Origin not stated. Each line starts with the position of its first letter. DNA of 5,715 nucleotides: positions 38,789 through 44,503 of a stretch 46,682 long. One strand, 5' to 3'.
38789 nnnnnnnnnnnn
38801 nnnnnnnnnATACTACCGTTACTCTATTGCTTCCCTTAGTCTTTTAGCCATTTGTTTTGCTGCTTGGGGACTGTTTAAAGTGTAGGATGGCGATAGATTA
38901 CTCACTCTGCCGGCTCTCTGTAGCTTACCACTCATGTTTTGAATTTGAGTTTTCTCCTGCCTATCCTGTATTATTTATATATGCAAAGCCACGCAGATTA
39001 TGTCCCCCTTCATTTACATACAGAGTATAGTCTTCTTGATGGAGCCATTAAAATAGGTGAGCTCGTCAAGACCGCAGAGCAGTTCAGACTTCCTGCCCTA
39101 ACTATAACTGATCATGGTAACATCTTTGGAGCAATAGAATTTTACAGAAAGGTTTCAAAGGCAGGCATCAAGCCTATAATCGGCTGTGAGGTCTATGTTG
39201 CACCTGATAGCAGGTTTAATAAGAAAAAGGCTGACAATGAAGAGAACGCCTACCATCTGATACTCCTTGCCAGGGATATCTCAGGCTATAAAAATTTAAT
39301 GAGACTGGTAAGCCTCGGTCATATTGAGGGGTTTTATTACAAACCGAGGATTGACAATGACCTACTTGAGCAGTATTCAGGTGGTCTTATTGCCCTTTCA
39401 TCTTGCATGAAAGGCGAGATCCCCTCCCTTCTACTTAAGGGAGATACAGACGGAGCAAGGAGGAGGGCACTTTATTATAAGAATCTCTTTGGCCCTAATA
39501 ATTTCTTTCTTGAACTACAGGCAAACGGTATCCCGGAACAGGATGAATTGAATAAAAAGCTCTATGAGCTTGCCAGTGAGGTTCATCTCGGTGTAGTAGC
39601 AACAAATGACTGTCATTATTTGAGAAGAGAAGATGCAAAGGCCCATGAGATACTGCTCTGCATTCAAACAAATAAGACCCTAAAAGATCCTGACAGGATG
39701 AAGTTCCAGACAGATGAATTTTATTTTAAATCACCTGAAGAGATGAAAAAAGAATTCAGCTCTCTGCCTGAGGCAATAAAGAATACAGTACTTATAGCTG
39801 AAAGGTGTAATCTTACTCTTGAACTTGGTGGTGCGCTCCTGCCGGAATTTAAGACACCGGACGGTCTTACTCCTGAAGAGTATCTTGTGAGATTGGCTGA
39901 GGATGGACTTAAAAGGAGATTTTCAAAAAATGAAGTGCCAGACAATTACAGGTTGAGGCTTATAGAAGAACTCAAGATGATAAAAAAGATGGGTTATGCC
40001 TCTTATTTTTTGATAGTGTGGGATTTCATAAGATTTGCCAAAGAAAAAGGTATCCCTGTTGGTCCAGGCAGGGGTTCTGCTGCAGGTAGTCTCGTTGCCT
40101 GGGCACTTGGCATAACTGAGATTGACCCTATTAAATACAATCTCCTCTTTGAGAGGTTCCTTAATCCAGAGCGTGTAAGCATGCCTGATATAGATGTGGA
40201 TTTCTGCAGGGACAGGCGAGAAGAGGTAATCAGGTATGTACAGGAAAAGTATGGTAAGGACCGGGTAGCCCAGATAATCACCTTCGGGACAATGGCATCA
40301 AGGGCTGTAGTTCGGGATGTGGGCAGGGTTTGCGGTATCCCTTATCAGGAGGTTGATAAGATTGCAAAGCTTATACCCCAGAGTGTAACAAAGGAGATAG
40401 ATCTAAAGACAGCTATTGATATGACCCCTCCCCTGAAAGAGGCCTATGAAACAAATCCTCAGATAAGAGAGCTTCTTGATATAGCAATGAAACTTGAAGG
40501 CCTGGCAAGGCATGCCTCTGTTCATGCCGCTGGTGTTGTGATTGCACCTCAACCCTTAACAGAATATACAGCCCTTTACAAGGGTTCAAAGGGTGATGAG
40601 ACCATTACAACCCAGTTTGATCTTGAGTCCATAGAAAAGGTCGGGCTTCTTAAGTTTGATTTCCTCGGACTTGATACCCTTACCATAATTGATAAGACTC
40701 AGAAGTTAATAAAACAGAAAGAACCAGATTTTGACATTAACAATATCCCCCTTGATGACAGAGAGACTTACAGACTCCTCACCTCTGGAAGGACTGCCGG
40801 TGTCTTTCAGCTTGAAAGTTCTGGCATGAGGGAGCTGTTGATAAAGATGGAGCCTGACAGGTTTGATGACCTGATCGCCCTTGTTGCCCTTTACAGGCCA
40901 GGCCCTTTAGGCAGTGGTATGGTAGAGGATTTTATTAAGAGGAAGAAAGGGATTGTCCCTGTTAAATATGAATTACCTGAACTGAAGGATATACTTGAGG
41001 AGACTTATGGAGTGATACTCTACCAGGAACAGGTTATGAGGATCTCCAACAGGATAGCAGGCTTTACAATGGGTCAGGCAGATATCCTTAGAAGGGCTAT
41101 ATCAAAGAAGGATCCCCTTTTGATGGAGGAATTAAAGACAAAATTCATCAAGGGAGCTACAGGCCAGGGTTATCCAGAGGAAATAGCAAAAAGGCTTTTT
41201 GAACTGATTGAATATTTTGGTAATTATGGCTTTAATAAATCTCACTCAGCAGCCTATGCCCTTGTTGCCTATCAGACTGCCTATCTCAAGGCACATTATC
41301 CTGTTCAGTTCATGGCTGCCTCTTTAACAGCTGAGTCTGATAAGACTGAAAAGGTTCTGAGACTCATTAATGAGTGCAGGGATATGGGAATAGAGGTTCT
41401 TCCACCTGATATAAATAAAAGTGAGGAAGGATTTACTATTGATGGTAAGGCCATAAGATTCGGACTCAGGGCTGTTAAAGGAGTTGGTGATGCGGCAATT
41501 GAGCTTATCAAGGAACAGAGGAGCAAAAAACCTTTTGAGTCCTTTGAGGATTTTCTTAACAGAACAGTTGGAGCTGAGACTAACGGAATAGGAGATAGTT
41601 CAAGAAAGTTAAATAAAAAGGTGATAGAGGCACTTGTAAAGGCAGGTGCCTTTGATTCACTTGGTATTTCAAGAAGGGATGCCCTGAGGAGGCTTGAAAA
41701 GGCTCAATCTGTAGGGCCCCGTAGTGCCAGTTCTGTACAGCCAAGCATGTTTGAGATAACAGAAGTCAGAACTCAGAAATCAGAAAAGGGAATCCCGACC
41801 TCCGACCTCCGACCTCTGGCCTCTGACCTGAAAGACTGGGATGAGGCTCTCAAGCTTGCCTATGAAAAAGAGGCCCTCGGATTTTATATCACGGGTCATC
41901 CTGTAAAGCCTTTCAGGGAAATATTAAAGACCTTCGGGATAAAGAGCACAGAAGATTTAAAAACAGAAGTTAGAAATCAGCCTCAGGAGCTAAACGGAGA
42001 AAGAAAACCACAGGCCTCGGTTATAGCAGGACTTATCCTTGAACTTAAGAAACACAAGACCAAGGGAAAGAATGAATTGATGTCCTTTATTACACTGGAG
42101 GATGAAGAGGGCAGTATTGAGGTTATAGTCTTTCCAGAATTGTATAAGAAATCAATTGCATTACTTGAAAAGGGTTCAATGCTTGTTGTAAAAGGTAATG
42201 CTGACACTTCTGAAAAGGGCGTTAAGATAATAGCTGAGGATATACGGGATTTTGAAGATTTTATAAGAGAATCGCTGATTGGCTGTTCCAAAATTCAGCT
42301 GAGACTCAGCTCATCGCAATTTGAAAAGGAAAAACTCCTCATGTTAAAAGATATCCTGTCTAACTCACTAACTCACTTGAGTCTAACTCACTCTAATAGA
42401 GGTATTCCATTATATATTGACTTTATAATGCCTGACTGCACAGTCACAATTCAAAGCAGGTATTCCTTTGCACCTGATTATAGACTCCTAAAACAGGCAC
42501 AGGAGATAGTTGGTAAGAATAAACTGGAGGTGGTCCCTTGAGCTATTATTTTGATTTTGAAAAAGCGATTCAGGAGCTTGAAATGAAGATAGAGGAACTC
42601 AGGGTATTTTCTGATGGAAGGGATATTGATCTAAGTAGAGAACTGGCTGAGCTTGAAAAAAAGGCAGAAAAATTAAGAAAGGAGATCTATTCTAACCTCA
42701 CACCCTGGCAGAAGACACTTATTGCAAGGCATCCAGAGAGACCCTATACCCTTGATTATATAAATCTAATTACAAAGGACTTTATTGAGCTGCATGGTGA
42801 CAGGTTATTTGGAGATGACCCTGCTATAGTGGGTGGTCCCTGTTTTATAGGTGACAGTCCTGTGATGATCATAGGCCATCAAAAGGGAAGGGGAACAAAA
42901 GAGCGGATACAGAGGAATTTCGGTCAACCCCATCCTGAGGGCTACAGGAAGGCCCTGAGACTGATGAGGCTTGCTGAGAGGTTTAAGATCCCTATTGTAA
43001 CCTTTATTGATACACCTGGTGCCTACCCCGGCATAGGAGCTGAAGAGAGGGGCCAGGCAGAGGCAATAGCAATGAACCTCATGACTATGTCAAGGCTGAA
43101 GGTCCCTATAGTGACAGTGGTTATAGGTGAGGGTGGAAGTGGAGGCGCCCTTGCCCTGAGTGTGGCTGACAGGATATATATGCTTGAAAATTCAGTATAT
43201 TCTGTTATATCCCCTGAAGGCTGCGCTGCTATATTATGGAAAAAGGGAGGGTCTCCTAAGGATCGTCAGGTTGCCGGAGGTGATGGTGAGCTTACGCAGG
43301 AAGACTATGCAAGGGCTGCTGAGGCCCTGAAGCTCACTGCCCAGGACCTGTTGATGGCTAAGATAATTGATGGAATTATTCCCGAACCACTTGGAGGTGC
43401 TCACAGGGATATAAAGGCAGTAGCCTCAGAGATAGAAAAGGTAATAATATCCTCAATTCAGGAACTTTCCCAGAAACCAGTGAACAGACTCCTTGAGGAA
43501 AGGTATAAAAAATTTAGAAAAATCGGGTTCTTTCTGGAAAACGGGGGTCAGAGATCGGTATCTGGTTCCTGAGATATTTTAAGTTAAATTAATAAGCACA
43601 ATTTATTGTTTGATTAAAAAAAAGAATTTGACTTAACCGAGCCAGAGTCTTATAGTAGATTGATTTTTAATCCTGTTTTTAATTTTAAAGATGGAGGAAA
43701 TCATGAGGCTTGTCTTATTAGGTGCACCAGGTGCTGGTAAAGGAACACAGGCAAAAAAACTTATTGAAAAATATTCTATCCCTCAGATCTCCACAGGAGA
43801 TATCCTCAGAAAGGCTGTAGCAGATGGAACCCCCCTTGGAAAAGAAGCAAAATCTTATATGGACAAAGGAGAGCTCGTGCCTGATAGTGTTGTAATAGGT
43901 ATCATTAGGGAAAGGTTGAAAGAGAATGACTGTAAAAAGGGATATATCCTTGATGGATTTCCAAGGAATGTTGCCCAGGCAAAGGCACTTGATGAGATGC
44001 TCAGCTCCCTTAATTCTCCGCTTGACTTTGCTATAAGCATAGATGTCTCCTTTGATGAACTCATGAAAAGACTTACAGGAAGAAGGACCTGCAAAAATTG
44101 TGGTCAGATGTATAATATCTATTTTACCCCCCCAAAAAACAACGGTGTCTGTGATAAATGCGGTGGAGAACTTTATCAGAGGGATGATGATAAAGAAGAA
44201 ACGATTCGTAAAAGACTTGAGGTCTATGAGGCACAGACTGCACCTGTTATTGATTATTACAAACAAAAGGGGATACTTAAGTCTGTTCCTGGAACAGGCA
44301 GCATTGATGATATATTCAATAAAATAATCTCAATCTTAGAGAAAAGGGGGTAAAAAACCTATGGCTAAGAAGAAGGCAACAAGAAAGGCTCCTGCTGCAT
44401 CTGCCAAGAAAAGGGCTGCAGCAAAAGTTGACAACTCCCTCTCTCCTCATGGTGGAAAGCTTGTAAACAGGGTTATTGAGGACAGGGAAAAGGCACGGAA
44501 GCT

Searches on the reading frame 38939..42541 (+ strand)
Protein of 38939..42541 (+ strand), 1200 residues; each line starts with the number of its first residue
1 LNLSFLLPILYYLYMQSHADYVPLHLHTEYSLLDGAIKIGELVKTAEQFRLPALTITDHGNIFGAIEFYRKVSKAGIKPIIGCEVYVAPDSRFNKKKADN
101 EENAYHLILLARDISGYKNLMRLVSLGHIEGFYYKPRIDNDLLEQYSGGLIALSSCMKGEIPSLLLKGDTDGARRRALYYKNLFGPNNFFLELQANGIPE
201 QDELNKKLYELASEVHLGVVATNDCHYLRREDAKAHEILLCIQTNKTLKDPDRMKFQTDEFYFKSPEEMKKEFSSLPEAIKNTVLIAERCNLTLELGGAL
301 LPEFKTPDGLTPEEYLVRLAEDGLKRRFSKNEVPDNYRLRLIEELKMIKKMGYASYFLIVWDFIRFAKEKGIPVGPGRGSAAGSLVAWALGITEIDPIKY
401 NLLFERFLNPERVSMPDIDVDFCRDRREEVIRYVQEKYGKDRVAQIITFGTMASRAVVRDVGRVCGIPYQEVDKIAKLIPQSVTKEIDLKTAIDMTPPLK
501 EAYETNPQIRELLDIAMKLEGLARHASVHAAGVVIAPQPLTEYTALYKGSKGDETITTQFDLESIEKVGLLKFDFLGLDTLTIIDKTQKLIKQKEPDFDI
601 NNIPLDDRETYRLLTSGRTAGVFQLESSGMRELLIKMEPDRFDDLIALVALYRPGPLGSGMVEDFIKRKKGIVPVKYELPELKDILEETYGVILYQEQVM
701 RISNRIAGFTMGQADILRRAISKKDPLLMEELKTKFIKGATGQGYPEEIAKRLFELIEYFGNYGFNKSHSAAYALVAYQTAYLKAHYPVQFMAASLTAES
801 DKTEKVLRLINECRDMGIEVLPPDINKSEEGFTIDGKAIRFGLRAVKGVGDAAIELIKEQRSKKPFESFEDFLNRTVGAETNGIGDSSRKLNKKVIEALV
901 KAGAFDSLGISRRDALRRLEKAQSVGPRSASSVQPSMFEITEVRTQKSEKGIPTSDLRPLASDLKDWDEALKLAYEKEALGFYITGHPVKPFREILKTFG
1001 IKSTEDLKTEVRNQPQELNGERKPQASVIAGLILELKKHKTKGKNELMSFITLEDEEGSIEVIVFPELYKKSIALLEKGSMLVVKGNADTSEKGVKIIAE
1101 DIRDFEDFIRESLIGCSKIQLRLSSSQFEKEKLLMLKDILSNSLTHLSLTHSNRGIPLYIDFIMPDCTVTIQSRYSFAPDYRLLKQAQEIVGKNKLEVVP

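Call 8: search_protein_families(library=pfam, proteins=[window:38939-42541:+], max_evalue=0.001)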
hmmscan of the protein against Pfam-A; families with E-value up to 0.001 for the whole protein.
window:38939-42541:+ (1200 aa): 5 families
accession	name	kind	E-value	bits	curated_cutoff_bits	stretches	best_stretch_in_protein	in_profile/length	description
PF07733.18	DNA_pol3_alpha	-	3.3e-109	364.9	23.9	1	314-577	1-260/260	Bacterial DNA polymerase III alpha NTPase domain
PF17657.6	DNA_pol3_finger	-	1.7e-64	216.5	22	1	580-743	1-165/166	Bacterial DNA polymerase III alpha subunit finger domain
PF02811.25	PHP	-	3.9e-57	193.6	26.4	1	24-195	2-163/164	PHP domain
PF14579.12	HHH_6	-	1.1e-28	99.7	25.6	1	817-914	1-89/90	Helix-hairpin-helix motif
PF01336.31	tRNA_anti-codon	-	5.7e-11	42.6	27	1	1029-1103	3-73/75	OB-fold nucleic acid binding domain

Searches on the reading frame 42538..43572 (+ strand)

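Call 8: search_protein_families(library=pfam, proteins=[window:42538-43572:+], max_evalue=0.001)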
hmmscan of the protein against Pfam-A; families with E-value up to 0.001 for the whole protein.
window:42538-43572:+ (344 aa): 2 families
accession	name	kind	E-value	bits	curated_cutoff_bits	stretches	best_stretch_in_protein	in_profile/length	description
PF03255.19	ACCA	-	2.4e-144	480.7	23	1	4-330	1-310/310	Acetyl co-enzyme A carboxylase carboxyltransferase-like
PF01039.27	Carboxyl_trans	-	8.3e-18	64.7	22.3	1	96-281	283-462/493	Carboxyl transferase domain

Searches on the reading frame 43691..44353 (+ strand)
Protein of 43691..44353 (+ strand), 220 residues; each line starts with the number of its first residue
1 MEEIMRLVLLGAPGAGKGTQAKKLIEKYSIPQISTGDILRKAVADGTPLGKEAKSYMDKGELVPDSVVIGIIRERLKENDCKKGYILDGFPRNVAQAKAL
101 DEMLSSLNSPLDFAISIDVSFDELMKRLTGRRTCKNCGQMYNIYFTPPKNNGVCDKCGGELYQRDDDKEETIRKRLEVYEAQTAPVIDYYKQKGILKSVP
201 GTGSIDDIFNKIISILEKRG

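Call 8: search_protein_families(library=pfam, proteins=[window:43691-44353:+], max_evalue=0.001)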
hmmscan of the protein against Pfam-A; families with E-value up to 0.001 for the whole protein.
window:43691-44353:+ (220 aa): 6 families
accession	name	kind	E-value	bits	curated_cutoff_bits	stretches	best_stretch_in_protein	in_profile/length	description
PF00406.28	ADK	-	3.1e-61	206.4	26.8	1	9-194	1-150/151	Adenylate kinase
PF13207.12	AAA_17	-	8.4e-31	107.5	27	1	10-133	1-124/136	AAA domain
PF05191.20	ADK_lid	-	7.3e-19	67.8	26.6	1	131-166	1-36/36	Adenylate kinase, active site lid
PF17213.9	Hydin_ADK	-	2.6e-07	31.4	27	0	63-89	169-195/196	Hydin Adenylate kinase-like domain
PF13238.12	AAA_18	-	2e-06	28.7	29.4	1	8-135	2-115/128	AAA domain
PF13671.12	AAA_33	-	0.0002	22.1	27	1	8-132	3-119/143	AAA domain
